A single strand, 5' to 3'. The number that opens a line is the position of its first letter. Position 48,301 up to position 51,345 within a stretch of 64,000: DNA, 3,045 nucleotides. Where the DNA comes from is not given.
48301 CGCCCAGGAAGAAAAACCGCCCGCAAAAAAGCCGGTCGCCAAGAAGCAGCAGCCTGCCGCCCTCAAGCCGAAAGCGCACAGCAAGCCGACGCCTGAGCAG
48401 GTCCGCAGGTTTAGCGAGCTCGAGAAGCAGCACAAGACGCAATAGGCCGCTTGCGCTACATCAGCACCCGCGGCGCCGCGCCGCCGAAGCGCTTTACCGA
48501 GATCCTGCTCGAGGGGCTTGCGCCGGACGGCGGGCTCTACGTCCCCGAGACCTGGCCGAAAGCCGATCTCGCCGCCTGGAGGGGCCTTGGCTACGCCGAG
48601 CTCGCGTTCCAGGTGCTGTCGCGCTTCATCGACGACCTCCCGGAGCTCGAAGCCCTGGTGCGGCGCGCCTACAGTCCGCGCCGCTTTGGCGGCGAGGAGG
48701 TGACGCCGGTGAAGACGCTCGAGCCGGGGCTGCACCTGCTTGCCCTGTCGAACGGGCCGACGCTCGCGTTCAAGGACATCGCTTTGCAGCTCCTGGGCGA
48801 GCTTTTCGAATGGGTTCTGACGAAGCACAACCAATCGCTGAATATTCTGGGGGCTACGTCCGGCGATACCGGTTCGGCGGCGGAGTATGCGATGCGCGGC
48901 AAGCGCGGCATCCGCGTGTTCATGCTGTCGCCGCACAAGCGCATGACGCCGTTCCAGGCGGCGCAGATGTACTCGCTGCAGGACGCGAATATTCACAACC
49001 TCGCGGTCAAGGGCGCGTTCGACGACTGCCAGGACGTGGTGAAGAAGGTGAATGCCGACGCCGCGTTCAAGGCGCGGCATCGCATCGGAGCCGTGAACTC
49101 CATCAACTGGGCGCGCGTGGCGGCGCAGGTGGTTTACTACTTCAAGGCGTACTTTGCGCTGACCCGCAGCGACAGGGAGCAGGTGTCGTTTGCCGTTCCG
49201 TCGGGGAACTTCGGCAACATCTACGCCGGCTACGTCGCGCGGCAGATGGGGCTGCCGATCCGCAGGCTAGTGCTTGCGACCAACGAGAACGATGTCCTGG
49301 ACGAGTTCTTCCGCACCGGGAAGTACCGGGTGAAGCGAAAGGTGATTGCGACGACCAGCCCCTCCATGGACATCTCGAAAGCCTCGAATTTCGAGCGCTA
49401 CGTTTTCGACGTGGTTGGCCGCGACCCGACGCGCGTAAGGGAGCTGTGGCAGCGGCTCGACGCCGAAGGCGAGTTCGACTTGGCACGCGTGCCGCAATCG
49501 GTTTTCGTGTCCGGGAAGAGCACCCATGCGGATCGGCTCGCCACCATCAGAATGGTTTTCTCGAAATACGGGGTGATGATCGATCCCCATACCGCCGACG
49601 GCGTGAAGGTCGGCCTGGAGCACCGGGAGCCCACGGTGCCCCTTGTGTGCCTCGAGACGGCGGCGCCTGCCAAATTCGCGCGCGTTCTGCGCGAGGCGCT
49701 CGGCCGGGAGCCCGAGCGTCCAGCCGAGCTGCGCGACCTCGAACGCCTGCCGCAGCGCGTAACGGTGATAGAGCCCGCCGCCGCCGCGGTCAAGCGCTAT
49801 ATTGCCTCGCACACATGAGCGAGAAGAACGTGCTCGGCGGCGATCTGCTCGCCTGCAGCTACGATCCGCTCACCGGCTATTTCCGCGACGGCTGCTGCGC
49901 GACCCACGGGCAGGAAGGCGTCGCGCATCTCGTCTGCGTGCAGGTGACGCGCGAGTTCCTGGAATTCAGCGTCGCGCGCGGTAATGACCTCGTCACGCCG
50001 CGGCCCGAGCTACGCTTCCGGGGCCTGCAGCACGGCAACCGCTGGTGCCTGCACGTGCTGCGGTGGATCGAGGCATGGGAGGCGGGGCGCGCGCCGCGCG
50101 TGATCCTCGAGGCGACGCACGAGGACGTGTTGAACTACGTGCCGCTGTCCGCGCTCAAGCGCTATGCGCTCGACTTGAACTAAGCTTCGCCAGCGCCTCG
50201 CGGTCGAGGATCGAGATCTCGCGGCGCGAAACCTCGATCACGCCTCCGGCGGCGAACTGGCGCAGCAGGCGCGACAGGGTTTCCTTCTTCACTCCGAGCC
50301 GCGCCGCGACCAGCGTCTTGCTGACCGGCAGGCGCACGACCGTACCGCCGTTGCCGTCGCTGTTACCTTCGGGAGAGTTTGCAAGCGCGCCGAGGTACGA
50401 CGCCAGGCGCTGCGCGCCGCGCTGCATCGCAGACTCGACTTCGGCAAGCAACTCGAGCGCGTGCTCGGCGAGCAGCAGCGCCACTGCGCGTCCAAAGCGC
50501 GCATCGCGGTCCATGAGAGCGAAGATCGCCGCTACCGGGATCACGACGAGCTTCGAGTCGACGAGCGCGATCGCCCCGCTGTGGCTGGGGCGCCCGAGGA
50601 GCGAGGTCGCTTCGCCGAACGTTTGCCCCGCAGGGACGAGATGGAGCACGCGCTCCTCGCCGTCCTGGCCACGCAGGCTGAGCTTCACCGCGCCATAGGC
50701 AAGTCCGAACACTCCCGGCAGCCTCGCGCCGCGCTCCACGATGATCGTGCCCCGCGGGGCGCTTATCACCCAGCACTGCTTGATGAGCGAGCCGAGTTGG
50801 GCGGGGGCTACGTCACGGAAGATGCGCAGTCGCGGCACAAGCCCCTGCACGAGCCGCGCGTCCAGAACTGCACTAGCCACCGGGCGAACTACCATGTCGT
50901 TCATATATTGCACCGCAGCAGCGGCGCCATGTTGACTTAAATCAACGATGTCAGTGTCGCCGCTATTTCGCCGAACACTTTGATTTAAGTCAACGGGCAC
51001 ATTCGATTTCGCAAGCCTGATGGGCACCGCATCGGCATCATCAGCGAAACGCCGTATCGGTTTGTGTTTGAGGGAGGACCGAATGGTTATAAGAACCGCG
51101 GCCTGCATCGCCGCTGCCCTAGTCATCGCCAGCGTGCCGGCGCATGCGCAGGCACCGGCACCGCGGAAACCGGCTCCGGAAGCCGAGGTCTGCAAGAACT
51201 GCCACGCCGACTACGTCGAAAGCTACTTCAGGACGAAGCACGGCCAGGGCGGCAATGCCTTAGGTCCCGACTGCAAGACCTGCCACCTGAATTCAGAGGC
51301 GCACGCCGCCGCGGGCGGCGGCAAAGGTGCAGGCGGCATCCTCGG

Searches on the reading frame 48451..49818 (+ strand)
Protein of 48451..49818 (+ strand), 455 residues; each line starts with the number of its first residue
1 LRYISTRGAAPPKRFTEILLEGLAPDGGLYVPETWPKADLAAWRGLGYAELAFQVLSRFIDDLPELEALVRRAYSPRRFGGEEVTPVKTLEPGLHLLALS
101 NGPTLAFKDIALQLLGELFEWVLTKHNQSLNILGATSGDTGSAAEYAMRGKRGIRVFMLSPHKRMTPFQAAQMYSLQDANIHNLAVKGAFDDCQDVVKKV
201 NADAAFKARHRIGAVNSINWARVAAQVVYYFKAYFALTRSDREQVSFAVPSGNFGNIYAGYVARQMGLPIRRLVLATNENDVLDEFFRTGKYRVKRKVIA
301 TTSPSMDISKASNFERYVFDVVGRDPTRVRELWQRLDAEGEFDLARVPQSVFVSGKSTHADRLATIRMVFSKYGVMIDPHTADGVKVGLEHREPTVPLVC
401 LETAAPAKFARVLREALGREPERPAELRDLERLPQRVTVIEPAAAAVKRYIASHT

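Call 17: search_protein_families(library=pfam, proteins=[window:48451-49818:+], max_evalue=0.001)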
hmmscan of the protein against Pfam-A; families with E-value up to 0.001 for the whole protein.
window:48451-49818:+ (455 aa): 3 families
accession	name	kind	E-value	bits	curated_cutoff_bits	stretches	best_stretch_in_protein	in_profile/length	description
PF14821.11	Thr_synth_N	-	2.7e-24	85.6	25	1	2-74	1-79/79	Threonine synthase N terminus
PF00291.31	PALP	-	1.8e-13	51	35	1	98-325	28-237/295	Pyridoxal-phosphate dependent enzyme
PF24857.1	THR4_C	-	1.4e-08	35.2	27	1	390-451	14-83/85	Threonine synthase, C-terminal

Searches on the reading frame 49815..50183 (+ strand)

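Call 17: search_protein_families(library=pfam, proteins=[window:49815-50183:+], max_evalue=0.001)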
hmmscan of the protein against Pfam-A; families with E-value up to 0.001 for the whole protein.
window:49815-50183:+ (122 aa): 1 family
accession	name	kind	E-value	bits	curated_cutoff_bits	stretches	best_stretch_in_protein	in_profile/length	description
PF09996.14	DUF2237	-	5.1e-47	159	25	1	4-118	1-115/115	Uncharacterized protein conserved in bacteria (DUF2237)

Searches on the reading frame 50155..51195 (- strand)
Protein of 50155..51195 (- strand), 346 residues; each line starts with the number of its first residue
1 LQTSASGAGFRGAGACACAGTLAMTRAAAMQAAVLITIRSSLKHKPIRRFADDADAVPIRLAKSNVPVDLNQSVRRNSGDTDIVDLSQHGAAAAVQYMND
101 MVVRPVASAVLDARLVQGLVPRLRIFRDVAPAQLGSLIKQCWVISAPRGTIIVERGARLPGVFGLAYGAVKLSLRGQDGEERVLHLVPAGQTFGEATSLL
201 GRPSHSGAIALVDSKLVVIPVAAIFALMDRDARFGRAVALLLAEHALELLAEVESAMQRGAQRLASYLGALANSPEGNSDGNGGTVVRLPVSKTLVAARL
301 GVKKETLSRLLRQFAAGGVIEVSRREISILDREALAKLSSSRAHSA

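Call 17: search_protein_families(library=pfam, proteins=[window:50155-51195:-], max_evalue=0.001)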
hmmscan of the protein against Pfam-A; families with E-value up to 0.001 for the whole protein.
window:50155-51195:- (346 aa): 2 families
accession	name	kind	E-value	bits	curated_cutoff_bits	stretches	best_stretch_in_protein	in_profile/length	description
PF13545.12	HTH_Crp_2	-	1.1e-16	61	27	1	262-338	1-70/70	Crp-like helix-turn-helix domain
PF00027.35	cNMP_binding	-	3.8e-14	52.8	27.5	1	145-231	3-89/89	Cyclic nucleotide-binding domain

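Call 72: search_protein_families(library=ncbifam, proteins=[window:50155-51195:-], max_evalue=0.001)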
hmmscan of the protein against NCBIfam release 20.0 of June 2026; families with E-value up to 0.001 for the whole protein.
window:50155-51195:- (346 aa): 12 families
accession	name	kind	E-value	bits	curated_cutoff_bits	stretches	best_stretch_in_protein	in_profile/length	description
NF006901.0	PRK09392.1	equivalog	6.5e-25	87.8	211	1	122-339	11-221/236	transcriptional activator FtrB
NF050815.1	TransActFtrBCaul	equivalog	1.6e-16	60.4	300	1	122-340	13-224/251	transcriptional activator FtrB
TIGR03697.1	NtcA_cyano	equivalog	3e-09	36.9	244.95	1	161-337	13-190/193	global nitrogen regulator NtcA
NF008365.0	PRK11161.1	subfamily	7e-09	35.3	228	1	148-342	54-246/250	fumarate/nitrate reduction transcriptional regulator Fnr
NF050806.1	TransRegFixKCaul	equivalog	7.6e-07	28.6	300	1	143-339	25-214/215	transcriptional regulator FixK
NF010499.0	PRK13918.1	equivalog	1.1e-06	28.3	274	1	149-342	20-204/205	CRP/FNR family transcriptional regulator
NF052518.1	TransRegLdrP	equivalog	1.9e-05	24.8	300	1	151-337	9-186/195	transcriptional regulator LdrP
NF008732.0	PRK11753.1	equivalog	2.3e-05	23.9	266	1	132-330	14-211/214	cAMP-activated global transcriptional regulator CRP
NF041163.2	encap_f2b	equivalog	2.5e-05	23.6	400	1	120-242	73-197/450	family 2B encapsulin nanocompartment shell protein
NF053664.1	TransRegPtrACyano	equivalog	8.2e-05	22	300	1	166-325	34-185/196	Crp/Fnr family transcriptional regulator PtrA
NF045989.1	TransRegFnrLRhodb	equivalog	0.00054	19.3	300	1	264-339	157-235/245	transcriptional regulator FnrL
TIGR03896.1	cyc_nuc_ocin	subfamily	0.00076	18.9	161.05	0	147-245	14-116/317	bacteriocin-type transport-associated protein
